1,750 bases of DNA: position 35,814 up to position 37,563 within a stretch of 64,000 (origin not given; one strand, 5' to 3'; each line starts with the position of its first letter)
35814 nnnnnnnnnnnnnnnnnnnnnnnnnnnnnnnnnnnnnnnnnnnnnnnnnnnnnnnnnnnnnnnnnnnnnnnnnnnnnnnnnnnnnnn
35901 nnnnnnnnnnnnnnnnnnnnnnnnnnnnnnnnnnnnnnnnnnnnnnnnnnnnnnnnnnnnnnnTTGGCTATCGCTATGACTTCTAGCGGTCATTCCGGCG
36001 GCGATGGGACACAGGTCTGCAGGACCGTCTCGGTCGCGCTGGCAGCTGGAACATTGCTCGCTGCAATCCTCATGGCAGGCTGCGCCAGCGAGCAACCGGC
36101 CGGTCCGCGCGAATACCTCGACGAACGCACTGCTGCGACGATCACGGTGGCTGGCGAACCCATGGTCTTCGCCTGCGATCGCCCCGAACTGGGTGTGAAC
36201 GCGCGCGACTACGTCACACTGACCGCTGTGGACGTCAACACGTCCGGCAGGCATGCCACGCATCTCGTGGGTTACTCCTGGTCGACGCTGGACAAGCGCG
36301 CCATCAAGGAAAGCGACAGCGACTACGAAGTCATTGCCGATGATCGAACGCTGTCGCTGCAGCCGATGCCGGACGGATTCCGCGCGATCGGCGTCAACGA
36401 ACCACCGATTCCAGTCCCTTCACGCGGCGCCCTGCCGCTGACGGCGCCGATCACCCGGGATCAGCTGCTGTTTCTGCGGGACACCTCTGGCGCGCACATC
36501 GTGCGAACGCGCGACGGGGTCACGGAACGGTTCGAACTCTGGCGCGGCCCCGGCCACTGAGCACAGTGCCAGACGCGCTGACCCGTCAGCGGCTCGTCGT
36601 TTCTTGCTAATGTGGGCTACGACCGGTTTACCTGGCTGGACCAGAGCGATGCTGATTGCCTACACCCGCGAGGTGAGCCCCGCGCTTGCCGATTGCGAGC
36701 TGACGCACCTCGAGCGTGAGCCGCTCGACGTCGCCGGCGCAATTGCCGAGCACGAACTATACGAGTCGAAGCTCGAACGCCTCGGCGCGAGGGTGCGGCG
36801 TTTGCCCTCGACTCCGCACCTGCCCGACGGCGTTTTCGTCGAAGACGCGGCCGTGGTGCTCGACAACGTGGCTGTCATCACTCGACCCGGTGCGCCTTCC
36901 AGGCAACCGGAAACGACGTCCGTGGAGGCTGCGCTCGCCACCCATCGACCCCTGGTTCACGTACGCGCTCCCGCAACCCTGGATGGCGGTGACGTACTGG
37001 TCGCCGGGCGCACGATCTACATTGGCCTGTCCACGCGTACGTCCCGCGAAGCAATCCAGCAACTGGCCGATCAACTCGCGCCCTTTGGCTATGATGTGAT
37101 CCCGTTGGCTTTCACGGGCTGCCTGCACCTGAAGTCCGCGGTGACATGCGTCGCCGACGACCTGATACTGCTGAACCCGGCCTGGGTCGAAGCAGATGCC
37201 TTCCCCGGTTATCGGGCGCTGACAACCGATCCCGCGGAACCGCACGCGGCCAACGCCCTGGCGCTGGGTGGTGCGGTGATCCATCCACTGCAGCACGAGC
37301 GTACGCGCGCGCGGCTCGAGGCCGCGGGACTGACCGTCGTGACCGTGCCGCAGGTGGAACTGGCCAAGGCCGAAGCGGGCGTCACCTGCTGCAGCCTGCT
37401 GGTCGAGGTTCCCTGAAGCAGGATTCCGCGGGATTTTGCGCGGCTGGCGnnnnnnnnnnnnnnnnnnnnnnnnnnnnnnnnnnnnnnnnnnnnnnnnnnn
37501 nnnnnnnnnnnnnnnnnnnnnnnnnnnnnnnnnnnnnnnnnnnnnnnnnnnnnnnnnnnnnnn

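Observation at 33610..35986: SPOR-domain / TPR / beta-barrel fusion protein, readable only across a frameshift at a C4 run (34100-34103)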

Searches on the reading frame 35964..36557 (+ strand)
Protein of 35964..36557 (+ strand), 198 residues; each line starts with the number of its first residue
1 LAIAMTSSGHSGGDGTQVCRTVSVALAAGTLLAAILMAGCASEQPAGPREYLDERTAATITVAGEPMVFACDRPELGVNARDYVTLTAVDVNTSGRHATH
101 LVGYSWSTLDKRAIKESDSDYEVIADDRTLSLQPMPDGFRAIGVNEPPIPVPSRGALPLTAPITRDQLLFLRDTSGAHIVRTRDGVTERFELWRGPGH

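Call 6: search_protein_families(library=pfam, proteins=[window:35964-36557:+], max_evalue=1)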
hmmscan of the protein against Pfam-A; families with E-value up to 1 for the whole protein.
window:35964-36557:+ (198 aa): 1 family
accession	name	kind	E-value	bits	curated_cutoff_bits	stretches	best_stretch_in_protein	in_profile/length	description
PF20101.4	DUF6491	-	0.15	12.5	27.5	1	29-113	7-60/138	Family of unknown function (DUF6491)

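Call 7: search_protein_families(library=ncbifam, proteins=[window:35964-36557:+], max_evalue=1)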
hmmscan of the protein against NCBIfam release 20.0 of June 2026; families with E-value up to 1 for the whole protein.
window:35964-36557:+ (198 aa): 1 family
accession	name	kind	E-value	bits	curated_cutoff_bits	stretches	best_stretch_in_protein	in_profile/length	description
NF053526.1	Myco_lipo_LppK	equivalog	0.043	13.8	125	1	20-75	3-59/167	lipoprotein LppK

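Call 53: search_protein_families(library=pfam, proteins=[window:36072-36557:+], max_evalue=0.001)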
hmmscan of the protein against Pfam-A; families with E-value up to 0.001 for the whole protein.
window:36072-36557:+ (162 aa): 0 families

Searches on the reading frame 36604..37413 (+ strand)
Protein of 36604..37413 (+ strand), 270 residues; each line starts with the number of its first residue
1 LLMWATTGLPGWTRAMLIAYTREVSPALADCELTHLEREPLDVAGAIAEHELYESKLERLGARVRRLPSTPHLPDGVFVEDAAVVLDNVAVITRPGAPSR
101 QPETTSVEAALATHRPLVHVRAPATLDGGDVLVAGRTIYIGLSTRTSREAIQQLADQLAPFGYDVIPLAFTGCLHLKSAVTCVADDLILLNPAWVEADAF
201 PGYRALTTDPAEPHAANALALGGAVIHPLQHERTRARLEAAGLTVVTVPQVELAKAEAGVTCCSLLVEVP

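Call 6: search_protein_families(library=pfam, proteins=[window:36604-37413:+], max_evalue=1)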
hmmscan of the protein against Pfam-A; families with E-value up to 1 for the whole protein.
window:36604-37413:+ (270 aa): 2 families
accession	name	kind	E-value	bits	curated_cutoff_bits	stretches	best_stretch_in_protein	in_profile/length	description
PF02274.22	ADI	-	2.6e-13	50.2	22.8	2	71-196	119-262/377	Arginine deiminase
PF19420.4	DDAH_eukar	-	1.7e-05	24.7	23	1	45-159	27-156/291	N,N dimethylarginine dimethylhydrolase, eukaryotic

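Call 7: search_protein_families(library=ncbifam, proteins=[window:36604-37413:+], max_evalue=1)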
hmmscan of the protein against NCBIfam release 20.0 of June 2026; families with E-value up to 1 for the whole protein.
window:36604-37413:+ (270 aa): 7 families
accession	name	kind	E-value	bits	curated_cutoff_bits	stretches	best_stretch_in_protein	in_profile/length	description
NF045660.1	DiMthArgaseDdahStm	equivalog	1.1e-60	205.5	340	1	19-267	2-249/249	dimethylargininase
NF045658.1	DiMArgaseDdah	equivalog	2.8e-36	125.6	450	1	33-265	18-252/254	dimethylargininase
NF045659.1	DiMArgaseDdahMtb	equivalog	1.9e-20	73.2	300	1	38-266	47-282/283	dimethylargininase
NF002381.0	PRK01388.1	subfamily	5e-14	52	414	2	43-160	121-249/405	arginine deiminase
TIGR01078.1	arcA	equivalog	9.8e-12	44.3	489.1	2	71-210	150-304/408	arginine deiminase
NF052232.1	Arg_dihydro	equivalog_domain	1.9e-06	27.4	450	1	62-265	50-265/266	arginine dihydrolase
NF052231.1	bifunc_ArgZ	exception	0.00011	20.5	1025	1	62-269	52-271/696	bifunctional arginine dihydrolase/ornithine cyclodeaminase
